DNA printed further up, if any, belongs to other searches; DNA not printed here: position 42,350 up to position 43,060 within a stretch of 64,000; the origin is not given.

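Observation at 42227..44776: tRNA-Pro overlapped by a serine-recombinase-like C-terminal fragment, and tandem membrane-anchored glucosaminidase-like paralogs boxed between tRNA-Pro and tRNA-Leu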

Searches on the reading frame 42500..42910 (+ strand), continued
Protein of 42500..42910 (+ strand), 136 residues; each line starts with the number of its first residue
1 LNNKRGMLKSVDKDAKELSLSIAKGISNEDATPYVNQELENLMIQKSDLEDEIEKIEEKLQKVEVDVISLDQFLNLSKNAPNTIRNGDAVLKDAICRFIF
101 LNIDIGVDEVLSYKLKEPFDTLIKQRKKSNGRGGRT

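Call 62: find_encoding_contigs(protein=P0122, flank=8000, max_places=2)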
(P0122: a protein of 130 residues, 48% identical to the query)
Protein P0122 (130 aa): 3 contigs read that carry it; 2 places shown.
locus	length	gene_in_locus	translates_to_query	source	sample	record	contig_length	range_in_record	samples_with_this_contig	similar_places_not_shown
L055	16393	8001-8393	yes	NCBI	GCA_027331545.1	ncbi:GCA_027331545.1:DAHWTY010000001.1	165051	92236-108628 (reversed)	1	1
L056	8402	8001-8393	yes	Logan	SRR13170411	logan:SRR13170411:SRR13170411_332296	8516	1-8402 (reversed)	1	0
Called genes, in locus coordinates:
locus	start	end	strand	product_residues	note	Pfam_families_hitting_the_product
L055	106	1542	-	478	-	PF12072:RNase_Y_N, PF01966:HD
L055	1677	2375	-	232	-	PF27462:RecX_N, PF21982:RecX_HTH1, PF02631:RecX_HTH2, PF21981:RecX_HTH3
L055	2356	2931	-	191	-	PF01728:FtsJ, PF08241:Methyltransf_11 (weak)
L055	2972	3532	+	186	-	-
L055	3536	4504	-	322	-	PF00154:RecA_N, PF08423:Rad51, PF06745:ATPase (weak), PF27531:MT3502_N (weak), PF21096:RecA_C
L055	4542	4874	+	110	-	-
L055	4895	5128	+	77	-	-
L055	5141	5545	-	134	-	-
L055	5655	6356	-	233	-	PF00583:Acetyltransf_1, PF13673:Acetyltransf_10, PF13508:Acetyltransf_7, PF13527:Acetyltransf_9 (faint), PF08445:FR47 (weak)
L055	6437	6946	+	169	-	-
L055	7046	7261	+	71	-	-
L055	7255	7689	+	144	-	PF00239:Resolvase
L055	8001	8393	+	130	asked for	-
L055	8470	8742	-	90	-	-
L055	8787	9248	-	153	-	PF00380:Ribosomal_S9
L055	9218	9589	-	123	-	PF00572:Ribosomal_L13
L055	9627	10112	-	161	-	PF01196:Ribosomal_L17, PF03081:Exo70_C (weak)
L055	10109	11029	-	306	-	PF01193:RNA_pol_L, PF01000:RNA_pol_A_bac, PF03118:RNA_pol_A_CTD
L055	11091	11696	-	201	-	PF00163:Ribosomal_S4, PF01479:S4, PF13275:S4_2 (weak)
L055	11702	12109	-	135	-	PF00411:Ribosomal_S11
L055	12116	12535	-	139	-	PF00416:Ribosomal_S13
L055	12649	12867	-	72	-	PF01176:eIF-1a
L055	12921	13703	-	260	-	PF00557:Peptidase_M24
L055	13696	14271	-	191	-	PF00406:ADK, PF02223:Thymidylate_kin (faint), PF13207:AAA_17, PF13238:AAA_18, PF13671:AAA_33 (faint)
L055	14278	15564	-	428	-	PF00344:SecY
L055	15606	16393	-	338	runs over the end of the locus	PF02661:Fic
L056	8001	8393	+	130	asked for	-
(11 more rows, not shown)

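Call 63: find_encoding_contigs(protein=P0268, flank=10000, max_places=2)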
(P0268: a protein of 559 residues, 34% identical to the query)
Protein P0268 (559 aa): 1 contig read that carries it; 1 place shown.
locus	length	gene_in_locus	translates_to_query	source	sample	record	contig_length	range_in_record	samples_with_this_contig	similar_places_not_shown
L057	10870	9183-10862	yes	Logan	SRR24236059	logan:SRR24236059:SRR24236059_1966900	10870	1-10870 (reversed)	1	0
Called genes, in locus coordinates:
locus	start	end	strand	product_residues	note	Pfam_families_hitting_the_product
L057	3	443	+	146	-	?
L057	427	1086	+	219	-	-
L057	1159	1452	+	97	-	-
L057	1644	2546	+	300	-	PF00589:Phage_integrase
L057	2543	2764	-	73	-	PF13560:HTH_31, PF12844:HTH_19, PF13443:HTH_26 (weak), PF01381:HTH_3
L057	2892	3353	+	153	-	PF14472:DUF4429 (weak), PF09851:SHOCT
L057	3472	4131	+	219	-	PF12002:MgsA_C (weak)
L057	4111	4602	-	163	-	-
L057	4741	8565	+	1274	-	PF07719:TPR_2 (faint), PF13428:TPR_14 (faint), PF13432:TPR_16 (faint), PF14559:TPR_19 (faint), PF20698:PIN-TPR-GreABC (weak)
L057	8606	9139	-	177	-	PF10881:DUF2726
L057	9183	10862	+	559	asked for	PF00239:Resolvase, PF07508:Recombinase, PF13408:Zn_ribbon_recom (weak)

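Call 74: search_dna_similar(query=window:42500-42910:+, collection=phages, mode=protein, max_evalue=0.01, max_rows=10)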
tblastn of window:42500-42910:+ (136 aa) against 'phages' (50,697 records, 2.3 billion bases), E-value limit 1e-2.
No match.

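Call 75: search_solved_structures(query=P0166, max_evalue=0.001)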
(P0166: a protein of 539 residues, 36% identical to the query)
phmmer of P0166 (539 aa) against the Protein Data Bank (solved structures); distinct sequences matched with E-value up to 0.001: 1.
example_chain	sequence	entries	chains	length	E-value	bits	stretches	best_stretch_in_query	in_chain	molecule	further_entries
3g13_A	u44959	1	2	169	7e-07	31.5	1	16-172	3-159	Putative conjugative transposon recombinase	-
